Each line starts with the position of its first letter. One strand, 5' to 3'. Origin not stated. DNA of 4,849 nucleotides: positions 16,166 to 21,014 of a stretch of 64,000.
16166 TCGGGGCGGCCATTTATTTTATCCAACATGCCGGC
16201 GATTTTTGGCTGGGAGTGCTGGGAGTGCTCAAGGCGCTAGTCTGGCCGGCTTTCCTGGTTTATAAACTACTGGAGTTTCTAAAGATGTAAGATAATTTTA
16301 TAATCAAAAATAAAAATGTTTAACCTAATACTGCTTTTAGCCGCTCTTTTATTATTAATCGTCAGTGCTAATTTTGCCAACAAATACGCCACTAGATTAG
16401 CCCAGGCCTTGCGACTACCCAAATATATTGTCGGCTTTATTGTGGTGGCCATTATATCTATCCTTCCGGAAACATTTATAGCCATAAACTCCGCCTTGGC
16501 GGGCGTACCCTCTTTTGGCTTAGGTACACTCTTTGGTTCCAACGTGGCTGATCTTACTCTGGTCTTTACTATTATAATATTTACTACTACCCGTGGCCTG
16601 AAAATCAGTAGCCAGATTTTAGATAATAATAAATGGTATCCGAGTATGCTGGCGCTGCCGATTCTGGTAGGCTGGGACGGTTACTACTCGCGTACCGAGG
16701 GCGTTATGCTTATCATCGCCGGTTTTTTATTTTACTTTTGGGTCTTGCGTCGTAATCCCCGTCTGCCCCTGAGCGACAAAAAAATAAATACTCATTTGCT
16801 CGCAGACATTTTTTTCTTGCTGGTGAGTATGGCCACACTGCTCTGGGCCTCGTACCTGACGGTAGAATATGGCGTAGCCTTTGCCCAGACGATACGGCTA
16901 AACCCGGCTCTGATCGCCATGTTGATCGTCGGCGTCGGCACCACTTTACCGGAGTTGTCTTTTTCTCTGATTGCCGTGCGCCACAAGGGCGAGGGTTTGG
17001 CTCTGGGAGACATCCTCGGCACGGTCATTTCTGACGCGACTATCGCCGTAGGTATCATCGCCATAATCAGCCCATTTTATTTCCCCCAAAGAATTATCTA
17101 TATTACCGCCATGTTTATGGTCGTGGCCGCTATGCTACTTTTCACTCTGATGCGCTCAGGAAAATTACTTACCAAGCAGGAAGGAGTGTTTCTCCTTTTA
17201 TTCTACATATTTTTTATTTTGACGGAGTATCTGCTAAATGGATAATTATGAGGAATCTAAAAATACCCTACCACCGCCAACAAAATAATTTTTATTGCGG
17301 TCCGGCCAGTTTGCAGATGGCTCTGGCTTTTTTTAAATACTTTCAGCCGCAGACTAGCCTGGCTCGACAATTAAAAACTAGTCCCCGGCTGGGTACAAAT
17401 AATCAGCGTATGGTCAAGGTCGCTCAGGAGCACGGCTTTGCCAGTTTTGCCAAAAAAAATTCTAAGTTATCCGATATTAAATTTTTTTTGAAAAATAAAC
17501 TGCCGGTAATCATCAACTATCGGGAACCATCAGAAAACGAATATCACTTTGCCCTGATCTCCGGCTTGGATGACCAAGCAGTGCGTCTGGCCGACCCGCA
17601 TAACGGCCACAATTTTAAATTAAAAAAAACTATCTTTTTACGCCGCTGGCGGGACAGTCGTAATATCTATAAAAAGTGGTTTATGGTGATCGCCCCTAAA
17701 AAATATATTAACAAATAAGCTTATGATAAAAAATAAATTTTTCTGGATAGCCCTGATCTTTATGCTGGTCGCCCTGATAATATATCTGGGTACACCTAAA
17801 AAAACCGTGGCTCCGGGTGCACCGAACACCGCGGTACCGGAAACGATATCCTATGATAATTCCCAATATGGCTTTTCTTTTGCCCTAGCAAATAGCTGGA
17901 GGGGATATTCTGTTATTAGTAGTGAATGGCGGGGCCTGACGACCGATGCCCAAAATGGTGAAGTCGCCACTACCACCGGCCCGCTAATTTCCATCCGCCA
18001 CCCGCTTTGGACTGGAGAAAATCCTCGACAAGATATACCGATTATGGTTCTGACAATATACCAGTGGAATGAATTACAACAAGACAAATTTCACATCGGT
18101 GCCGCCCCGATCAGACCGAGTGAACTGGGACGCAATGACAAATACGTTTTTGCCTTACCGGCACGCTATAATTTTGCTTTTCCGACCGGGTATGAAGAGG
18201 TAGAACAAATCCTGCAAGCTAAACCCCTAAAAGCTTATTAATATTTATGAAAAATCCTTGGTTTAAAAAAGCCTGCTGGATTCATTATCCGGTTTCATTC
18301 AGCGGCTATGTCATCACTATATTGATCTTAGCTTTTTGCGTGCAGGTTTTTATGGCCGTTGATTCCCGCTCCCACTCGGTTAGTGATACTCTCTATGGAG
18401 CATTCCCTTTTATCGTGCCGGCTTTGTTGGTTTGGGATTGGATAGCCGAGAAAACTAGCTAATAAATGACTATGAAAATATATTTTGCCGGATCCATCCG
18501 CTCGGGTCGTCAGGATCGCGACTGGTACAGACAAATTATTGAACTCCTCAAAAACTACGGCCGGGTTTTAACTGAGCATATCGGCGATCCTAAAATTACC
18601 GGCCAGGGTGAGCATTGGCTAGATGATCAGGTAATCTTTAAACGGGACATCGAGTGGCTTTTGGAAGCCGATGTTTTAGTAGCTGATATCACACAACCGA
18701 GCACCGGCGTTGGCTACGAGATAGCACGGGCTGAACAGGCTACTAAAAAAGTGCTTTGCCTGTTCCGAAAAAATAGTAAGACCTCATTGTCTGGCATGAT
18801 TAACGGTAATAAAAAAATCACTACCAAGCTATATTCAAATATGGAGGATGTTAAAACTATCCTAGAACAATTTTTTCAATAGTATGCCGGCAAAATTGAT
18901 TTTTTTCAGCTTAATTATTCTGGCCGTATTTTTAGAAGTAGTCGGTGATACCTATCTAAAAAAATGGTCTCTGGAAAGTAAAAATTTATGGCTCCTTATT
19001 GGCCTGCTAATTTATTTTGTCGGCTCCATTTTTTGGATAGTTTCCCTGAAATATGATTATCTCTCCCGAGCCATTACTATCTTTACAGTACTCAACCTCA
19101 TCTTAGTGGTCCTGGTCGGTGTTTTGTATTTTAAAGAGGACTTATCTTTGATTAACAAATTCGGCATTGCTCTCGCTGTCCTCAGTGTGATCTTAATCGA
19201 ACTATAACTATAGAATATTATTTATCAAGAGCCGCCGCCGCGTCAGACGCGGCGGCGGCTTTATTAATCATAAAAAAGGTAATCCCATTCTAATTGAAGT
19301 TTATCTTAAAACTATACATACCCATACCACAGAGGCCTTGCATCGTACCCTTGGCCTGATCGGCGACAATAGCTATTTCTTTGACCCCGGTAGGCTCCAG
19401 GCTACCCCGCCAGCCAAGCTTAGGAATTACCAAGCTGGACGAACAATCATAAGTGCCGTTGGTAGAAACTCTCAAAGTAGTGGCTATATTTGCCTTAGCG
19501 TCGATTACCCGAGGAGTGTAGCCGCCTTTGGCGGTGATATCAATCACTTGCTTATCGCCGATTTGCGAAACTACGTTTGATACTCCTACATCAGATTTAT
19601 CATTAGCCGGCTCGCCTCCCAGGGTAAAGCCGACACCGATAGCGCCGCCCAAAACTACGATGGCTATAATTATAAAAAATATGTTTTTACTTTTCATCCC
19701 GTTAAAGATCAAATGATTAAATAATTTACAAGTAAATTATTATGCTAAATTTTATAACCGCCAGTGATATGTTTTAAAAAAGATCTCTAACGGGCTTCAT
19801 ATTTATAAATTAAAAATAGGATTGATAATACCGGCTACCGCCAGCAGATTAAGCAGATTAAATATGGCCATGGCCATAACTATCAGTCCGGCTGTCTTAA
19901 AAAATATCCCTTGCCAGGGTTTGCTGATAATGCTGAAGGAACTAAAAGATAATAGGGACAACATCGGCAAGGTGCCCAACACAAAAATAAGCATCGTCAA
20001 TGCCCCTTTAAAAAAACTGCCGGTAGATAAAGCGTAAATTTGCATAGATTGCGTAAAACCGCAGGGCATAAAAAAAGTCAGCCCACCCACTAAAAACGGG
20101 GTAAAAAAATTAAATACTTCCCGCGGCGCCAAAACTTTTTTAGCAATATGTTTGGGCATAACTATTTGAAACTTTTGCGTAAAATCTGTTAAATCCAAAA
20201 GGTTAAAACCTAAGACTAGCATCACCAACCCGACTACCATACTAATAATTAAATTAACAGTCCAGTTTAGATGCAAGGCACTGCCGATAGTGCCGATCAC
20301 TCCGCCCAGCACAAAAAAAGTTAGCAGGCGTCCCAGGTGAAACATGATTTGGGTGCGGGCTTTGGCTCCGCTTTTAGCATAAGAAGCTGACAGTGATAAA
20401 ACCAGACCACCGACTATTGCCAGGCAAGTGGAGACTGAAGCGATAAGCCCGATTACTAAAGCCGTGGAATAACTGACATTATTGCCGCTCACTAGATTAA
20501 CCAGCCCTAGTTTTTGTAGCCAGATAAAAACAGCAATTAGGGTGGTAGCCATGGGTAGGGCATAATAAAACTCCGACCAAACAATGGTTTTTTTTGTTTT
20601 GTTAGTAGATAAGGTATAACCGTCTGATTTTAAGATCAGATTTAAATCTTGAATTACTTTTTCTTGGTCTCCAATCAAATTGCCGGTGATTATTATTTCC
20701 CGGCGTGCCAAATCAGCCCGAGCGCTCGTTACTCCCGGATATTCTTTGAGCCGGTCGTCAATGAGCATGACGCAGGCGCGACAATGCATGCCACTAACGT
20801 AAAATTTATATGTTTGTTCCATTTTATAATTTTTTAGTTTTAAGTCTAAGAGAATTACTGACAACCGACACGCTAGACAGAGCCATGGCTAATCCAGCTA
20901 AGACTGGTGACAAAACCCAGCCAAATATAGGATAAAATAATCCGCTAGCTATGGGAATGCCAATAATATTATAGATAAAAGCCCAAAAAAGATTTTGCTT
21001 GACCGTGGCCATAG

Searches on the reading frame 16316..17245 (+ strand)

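Call 86: search_protein_families(library=pfam, proteins=[window:16316-17245:+], max_evalue=0.0001)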
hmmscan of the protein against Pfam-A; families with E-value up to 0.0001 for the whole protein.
window:16316-17245:+ (309 aa): 1 family
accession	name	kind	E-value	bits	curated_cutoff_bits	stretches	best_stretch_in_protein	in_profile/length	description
PF01699.29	Na_Ca_ex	-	2e-35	122.4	24.9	2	165-303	3-148/151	Sodium/calcium exchanger protein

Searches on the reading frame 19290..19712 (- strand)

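Call 64: search_protein_families(library=pfam, proteins=[window:19290-19712:-], max_evalue=0.1)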
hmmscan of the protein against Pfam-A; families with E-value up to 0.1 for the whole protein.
window:19290-19712:- (140 aa): 1 family
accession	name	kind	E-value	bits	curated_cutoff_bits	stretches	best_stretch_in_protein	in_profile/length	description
PF13473.12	Cupredoxin_1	-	8e-08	32.7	27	1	51-133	17-97/104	Cupredoxin-like domain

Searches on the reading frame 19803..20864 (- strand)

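Call 64: search_protein_families(library=pfam, proteins=[window:19803-20864:-], max_evalue=0.1)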
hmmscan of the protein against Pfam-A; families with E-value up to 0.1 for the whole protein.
window:19803-20864:- (353 aa): 3 families
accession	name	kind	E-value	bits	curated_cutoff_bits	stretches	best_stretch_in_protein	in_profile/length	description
PF13386.12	DsbD_2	-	3.6e-30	105.8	24.9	1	134-334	1-198/199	Cytochrome C biogenesis protein transmembrane region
PF00403.32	HMA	-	7.3e-09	36.3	24.8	1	21-62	2-43/62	Heavy-metal-associated domain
PF19803.4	DUF6286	-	0.022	15.7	35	1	24-62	33-71/108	Family of unknown function (DUF6286)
